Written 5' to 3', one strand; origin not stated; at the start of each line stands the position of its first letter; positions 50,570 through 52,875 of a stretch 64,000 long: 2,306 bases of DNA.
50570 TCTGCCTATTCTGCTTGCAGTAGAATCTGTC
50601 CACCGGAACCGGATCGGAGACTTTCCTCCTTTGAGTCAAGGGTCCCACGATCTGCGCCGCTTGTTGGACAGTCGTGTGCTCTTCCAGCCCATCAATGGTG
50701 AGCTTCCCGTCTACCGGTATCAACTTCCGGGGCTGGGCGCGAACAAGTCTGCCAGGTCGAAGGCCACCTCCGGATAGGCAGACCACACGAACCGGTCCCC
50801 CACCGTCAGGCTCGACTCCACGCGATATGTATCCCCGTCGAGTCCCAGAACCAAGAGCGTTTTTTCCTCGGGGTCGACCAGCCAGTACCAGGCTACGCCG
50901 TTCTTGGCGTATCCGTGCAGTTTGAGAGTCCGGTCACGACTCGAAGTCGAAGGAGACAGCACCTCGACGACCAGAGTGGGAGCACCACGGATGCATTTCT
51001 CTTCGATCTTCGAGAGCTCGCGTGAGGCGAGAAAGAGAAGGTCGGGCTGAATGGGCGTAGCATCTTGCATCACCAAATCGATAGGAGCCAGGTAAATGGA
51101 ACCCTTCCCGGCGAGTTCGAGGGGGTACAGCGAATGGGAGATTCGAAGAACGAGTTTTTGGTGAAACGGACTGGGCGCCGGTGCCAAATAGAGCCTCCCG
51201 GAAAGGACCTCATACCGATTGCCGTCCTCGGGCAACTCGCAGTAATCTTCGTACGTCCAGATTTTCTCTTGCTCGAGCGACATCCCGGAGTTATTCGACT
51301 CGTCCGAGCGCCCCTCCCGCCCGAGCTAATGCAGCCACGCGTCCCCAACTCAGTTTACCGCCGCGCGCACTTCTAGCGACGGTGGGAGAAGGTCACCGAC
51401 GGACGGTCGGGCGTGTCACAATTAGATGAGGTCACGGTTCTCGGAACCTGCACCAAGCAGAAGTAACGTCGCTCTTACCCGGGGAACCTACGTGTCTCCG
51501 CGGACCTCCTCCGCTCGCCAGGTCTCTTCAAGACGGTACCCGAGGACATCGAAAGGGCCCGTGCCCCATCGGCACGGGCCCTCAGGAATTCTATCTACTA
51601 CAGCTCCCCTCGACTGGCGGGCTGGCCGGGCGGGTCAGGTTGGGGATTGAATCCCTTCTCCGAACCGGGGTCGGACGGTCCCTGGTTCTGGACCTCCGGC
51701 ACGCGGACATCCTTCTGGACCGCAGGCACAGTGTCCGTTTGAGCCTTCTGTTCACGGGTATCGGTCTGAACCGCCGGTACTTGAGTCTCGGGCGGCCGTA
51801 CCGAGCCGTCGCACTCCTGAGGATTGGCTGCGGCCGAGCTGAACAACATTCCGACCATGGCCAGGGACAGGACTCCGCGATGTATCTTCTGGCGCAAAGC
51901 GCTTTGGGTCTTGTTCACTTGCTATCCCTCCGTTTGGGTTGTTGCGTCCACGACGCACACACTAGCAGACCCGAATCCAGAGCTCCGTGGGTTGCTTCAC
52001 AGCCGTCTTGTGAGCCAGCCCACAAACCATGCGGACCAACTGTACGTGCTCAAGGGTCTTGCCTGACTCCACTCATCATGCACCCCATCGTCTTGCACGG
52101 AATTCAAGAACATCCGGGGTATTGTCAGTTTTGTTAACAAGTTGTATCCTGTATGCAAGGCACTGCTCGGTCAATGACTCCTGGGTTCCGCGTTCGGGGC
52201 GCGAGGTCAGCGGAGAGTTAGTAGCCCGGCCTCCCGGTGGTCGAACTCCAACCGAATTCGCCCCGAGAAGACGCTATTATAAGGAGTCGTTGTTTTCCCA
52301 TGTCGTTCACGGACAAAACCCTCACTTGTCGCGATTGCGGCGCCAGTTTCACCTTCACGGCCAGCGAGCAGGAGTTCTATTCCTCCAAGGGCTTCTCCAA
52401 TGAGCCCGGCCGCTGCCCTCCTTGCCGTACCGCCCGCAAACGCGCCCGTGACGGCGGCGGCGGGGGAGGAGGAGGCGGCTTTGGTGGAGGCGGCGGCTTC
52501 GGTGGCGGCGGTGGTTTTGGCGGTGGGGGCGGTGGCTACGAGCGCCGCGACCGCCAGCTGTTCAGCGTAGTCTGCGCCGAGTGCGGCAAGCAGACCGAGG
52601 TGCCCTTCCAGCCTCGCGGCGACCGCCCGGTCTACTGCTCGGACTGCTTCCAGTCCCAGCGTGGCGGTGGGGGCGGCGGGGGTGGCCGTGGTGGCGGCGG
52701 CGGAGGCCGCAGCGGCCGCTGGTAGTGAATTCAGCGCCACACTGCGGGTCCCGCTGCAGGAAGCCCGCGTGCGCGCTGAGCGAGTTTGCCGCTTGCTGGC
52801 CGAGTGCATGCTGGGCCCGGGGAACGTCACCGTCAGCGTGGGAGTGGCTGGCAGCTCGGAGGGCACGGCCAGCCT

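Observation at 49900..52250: Lower-GC (~55%) islet with a Uma2-family nuclease cassette and small secreted protein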

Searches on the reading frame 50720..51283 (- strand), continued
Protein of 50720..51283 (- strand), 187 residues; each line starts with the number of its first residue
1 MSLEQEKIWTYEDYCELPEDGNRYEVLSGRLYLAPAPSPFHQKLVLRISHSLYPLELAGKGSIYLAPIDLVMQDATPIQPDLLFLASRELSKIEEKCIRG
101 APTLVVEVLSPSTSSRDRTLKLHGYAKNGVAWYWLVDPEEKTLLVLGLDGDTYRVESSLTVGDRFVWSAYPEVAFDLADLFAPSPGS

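Call 83: list_cluster_members(proteins=[P0010, P0013, P0015])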
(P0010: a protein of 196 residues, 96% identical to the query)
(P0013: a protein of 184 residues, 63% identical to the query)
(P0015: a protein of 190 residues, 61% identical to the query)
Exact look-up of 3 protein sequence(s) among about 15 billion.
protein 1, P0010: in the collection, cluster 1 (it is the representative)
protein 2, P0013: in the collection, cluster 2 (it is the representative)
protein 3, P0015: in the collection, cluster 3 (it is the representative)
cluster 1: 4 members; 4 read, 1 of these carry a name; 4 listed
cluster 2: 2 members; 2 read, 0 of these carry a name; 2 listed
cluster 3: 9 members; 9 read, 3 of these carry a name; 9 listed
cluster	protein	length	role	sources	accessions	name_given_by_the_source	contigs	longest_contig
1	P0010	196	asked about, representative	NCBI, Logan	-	-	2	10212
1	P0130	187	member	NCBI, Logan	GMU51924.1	MAG: hypothetical protein AMXMBFR33_10700 [Candidatus Xenobia bacterium]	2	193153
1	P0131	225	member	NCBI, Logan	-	-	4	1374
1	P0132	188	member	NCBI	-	-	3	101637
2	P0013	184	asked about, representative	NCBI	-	-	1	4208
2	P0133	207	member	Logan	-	-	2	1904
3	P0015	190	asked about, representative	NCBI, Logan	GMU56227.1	MAG: hypothetical protein AMXMBFR33_53730 [Candidatus Xenobia bacterium]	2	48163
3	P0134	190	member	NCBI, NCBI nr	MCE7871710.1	Uma2 family endonuclease [bacterium CPR1]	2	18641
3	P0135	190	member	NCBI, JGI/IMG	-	Uma2 family endonuclease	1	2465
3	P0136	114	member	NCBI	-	-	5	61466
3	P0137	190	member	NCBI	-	-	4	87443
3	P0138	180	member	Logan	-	-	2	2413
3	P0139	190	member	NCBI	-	-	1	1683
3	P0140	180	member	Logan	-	-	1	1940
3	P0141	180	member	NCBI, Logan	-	-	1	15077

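Call 91: search_dna_similar(query=window:50720-51283:-, collection=plasmids, mode=protein, max_evalue=1e-10, max_rows=8)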
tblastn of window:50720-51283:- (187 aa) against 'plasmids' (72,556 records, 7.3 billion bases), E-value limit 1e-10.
Records with a match: 24; places in all: 26; records where one place covers at least 80% of the query: 17.
Best place of each record, by identity: <60% 24.
By first word of the organism name: Clostridium 4; Candidatus 3; Leptospirillum 2; Thermoanaerobacterium 2; Riemerella 1; Nonomuraea 1; Gloeocapsa 1; Leptolyngbya 1; Mesobacillus 1; [Eubacterium] 1; and 7 more.
By predicted mobility (MOB-suite, as given by PLSDB): non-mobilizable 22; mobilizable 2.
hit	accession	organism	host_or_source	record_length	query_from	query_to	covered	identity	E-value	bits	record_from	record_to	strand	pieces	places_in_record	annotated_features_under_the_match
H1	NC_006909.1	Leptospirillum ferrooxidans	-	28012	1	181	97%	38.8%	9e-26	110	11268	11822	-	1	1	Uma2 family endonuclease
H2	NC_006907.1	Leptospirillum ferrooxidans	-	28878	1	181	97%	37.6%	1e-26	112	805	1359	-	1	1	Uma2 family endonuclease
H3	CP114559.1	Candidatus Manganitrophus sp.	activated carbon metagenome,metagenomic ...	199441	10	184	94%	35.8%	1e-28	118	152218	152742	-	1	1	Uma2 family endonuclease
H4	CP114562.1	Candidatus Manganitrophus sp.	activated carbon metagenome,metagenomic ...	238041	10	181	92%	36.4%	4e-28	116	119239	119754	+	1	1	Uma2 family endonuclease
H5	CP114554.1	Candidatus Manganitrophus sp.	activated carbon metagenome,metagenomic ...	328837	10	181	92%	36.4%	4e-28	116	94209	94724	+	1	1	Uma2 family endonuclease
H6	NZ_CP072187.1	Riemerella anatipestifer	goose,Epidemic materials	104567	3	181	96%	34.4%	4e-21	97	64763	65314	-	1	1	Uma2 family endonuclease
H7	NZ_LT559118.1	Nonomuraea gerenzanensis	-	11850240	3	181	96%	33.9%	2e-18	89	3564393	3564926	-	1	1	none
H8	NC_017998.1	Thermoanaerobacterium saccharolyticum JW/SL-YS485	-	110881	4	182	96%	32.3%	6e-24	104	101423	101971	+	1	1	Uma2 family endonuclease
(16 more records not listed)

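Call 92: search_dna_similar(query=window:50720-51283:-, collection=phages, mode=protein, max_evalue=0.00001, max_rows=8)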
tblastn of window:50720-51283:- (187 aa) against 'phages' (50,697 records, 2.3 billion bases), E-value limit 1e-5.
Records with a match: 1; places in all: 1; records where one place covers at least 80% of the query: 1.
Best place of each record, by identity: <60% 1.
By first word of the organism name: Dorea 1.
By host as written in the record: Dorea sp. 000433215 DA134 1.
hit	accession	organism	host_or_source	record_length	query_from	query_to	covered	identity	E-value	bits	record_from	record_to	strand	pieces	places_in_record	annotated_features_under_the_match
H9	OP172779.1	Dorea phage DO134P1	Dorea sp. 000433215 DA134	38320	1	152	81%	32.1%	1e-16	82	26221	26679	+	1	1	hypothetical protein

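Call 93: get_annotated_region(hit=H1, flank=2500)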
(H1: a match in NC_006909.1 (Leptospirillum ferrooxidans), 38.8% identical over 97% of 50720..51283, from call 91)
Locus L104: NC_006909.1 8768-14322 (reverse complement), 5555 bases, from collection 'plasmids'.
description: Leptospirillum ferrooxidans plasmid p49879.2, complete sequence
organism: Leptospirillum ferrooxidans (NCBI taxid 180)
taxonomy: Bacteria; Nitrospirota; Nitrospiria; Nitrospirales; Nitrospiraceae; Leptospirillum; Leptospirillum ferrooxidans
host: -; source: -; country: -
typing (MOB-suite, as given by PLSDB): mobilizable; relaxase MOBQ
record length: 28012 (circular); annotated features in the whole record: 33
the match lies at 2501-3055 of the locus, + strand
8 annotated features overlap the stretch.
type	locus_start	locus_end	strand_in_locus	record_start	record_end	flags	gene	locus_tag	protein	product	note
CDS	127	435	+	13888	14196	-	-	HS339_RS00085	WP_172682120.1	hypothetical protein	-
CDS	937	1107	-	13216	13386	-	-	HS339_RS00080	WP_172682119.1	hypothetical protein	-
CDS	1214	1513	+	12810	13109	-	-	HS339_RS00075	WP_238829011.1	hypothetical protein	-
CDS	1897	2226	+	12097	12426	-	-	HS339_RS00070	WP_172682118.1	DUF202 domain-containing protein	-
CDS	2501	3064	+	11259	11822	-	-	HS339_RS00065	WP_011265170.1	Uma2 family endonuclease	-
CDS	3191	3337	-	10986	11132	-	-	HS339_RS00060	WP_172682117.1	hypothetical protein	-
CDS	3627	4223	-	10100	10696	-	-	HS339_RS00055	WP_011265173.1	recombinase family protein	GO:0006310 - DNA recombination [Evidence IEA]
CDS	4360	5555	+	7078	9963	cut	-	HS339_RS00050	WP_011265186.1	Tn3 family transposase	-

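Call 94: get_annotated_region(hit=H3, flank=2500)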
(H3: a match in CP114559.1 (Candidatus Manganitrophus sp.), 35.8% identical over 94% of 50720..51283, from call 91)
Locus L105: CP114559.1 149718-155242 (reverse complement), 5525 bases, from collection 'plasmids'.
description: MAG: Candidatus Manganitrophus sp. isolate GAC2 plasmid unnamed4, complete sequence
organism: Candidatus Manganitrophus sp. (NCBI taxid 2927580)
taxonomy: Bacteria; Nitrospirota; Nitrospiria; Candidatus Troglogloeales; Candidatus Manganitrophaceae; Candidatus Manganitrophus; Candidatus Manganitrophus sp.
host: -; source: activated carbon metagenome,metagenomic assembly,Carbon granules from GAC filter; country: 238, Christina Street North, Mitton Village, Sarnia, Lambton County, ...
typing (MOB-suite, as given by PLSDB): non-mobilizable
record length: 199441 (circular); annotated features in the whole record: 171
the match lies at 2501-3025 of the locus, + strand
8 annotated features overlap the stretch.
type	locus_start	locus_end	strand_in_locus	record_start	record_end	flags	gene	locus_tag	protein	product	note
CDS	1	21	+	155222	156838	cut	-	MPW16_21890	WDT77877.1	reverse transcriptase domain-containing protein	-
CDS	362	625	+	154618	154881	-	-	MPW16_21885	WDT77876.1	AbrB/MazE/SpoVT family DNA-binding domain-containing protein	-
CDS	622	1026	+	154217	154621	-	-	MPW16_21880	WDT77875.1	putative toxin-antitoxin system toxin component, PIN family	-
CDS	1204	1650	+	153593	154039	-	-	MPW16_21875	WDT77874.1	DUF2384 domain-containing protein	-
CDS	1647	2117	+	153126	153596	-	-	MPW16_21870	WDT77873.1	RES family NAD+ phosphorylase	-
CDS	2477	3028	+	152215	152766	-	-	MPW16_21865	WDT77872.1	Uma2 family endonuclease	-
CDS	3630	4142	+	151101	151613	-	-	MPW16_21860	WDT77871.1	hypothetical protein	-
CDS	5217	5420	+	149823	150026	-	-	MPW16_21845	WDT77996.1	hypothetical protein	-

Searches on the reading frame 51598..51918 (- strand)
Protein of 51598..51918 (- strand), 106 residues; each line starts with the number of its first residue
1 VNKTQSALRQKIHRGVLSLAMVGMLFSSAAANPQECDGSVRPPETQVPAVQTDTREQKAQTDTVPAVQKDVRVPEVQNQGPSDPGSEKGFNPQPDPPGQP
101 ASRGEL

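Call 5: search_protein_families(library=pfam, proteins=[window:51598-51918:-], max_evalue=0.01)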
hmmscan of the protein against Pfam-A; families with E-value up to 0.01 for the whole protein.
window:51598-51918:- (106 aa): 0 families

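Call 65: search_protein_families(library=padloc, proteins=[window:51598-51918:-], max_evalue=0.1)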
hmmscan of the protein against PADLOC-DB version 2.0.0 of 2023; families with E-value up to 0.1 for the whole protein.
window:51598-51918:- (106 aa): 0 families

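Call 71: search_protein_families(library=ncbifam, proteins=[window:51598-51918:-], max_evalue=0.1)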
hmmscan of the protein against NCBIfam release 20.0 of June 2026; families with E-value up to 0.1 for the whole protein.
window:51598-51918:- (106 aa): 0 families

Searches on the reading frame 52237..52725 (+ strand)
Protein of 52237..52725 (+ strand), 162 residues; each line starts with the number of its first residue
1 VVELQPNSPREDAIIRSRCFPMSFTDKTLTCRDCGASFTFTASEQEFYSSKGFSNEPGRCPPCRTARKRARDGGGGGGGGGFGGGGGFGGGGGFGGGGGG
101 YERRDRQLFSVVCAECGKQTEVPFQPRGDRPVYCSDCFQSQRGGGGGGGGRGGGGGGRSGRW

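Call 5: search_protein_families(library=pfam, proteins=[window:52237-52725:+], max_evalue=0.01)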
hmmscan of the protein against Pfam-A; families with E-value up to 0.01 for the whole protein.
window:52237-52725:+ (162 aa): 5 families
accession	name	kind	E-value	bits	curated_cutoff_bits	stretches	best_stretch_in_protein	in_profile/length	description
PF13451.12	zf_Tbcl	-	7.8e-23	80.6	24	1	26-71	2-47/48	Probable treble clef domain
PF23477.1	zf_Tbcl_2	-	5.1e-21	74.5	27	1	106-142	1-37/37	Probable treble clef zinc finger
PF14599.11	zinc_ribbon_6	-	0.0013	19.1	27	0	106-134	25-53/59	Zinc-ribbon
PF24445.1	DUF7564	-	0.0025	18.6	32.2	0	110-139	5-31/76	Family of unknown function (DUF7564)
PF01155.25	HypA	-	0.0051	17.3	28.9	0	25-73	67-102/112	Hydrogenase/urease nickel incorporation, metallochaperone, hypA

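Call 71: search_protein_families(library=ncbifam, proteins=[window:52300-52722:+], max_evalue=0.1)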
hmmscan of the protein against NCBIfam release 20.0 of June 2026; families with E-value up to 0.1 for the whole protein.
window:52300-52722:+ (141 aa): 3 families
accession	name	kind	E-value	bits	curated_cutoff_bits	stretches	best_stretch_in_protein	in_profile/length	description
TIGR04272.1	cxxc_cxxc_Mbark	domain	1.4e-20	72.7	36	1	85-121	1-37/37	CxxC-x17-CxxC domain-containing protein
NF041070.1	carrier_LysW_Arch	domain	0.012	15.7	75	0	90-116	3-29/57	alpha-aminoadipate/glutamate carrier protein LysW/ArgW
NF045645.1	DVU_1557_fam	equivalog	0.041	14.1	60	0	7-44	2-38/60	DVU_1557 family redox protein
